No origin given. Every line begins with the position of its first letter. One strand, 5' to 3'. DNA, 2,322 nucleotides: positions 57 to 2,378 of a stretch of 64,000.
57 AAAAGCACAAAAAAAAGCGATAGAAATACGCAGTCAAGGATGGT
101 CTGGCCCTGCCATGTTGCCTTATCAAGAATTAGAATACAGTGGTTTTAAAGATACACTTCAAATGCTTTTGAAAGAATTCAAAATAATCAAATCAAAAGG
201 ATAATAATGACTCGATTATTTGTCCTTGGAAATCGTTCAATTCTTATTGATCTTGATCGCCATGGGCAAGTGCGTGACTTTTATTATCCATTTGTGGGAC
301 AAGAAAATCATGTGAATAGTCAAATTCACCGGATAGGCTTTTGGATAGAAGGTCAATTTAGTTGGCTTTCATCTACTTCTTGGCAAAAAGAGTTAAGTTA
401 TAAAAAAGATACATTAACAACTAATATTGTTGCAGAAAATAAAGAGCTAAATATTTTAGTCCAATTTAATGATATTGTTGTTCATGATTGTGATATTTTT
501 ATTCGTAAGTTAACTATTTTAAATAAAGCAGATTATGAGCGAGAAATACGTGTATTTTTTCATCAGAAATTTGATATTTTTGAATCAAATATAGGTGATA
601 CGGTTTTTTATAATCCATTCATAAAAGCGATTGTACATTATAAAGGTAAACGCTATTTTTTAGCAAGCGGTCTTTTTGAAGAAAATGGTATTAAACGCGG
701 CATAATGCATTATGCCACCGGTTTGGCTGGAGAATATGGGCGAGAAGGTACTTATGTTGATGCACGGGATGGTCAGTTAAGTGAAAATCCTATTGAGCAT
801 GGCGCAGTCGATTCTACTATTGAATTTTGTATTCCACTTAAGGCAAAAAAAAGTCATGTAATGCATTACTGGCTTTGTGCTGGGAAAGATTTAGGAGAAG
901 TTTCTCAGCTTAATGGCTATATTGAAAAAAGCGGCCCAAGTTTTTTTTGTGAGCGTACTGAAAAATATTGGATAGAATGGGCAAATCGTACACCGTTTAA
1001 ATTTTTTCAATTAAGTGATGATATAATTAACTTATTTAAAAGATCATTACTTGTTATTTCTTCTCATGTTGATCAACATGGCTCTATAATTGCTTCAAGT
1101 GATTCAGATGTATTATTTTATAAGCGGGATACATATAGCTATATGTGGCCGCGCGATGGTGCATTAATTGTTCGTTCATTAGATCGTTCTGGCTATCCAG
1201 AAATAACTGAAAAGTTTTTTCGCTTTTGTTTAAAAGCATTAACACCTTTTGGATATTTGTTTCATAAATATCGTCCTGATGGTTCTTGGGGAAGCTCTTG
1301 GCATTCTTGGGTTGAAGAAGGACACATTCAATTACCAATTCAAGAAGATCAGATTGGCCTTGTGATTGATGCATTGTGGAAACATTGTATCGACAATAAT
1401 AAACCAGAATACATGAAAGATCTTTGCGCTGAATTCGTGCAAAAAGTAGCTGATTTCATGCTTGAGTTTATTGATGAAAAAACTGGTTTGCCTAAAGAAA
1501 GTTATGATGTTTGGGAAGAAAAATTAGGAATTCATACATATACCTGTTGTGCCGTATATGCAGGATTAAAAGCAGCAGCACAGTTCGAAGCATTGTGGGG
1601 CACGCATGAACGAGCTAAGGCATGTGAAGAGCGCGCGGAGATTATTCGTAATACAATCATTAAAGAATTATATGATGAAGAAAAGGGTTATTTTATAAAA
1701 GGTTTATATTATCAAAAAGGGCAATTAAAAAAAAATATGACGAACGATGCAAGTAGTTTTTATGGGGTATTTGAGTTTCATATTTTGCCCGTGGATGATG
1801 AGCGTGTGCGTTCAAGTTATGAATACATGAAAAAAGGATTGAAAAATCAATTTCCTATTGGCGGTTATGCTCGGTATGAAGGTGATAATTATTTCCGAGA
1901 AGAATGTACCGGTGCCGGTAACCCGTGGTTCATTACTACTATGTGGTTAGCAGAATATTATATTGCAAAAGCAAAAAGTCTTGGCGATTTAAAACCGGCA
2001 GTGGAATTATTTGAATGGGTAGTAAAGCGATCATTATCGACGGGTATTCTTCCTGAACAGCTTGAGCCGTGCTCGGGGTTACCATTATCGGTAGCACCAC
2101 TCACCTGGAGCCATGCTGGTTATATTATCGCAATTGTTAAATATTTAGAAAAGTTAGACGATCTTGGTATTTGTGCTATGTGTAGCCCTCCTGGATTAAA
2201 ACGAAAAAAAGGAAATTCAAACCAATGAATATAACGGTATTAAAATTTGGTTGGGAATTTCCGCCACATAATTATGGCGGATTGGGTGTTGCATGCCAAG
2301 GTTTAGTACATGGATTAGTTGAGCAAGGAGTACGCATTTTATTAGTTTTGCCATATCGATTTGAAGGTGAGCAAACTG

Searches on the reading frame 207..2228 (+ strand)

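Call 64: search_protein_families(library=pfam, proteins=[window:207-2228:+], max_evalue=0.00001)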
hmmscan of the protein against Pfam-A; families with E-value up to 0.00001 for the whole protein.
window:207-2228:+ (673 aa): 1 family
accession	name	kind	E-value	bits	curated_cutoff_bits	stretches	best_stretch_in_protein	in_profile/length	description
PF00723.27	Glyco_hydro_15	-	1.6e-26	93.7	22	1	378-643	122-426/427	Glycosyl hydrolases family 15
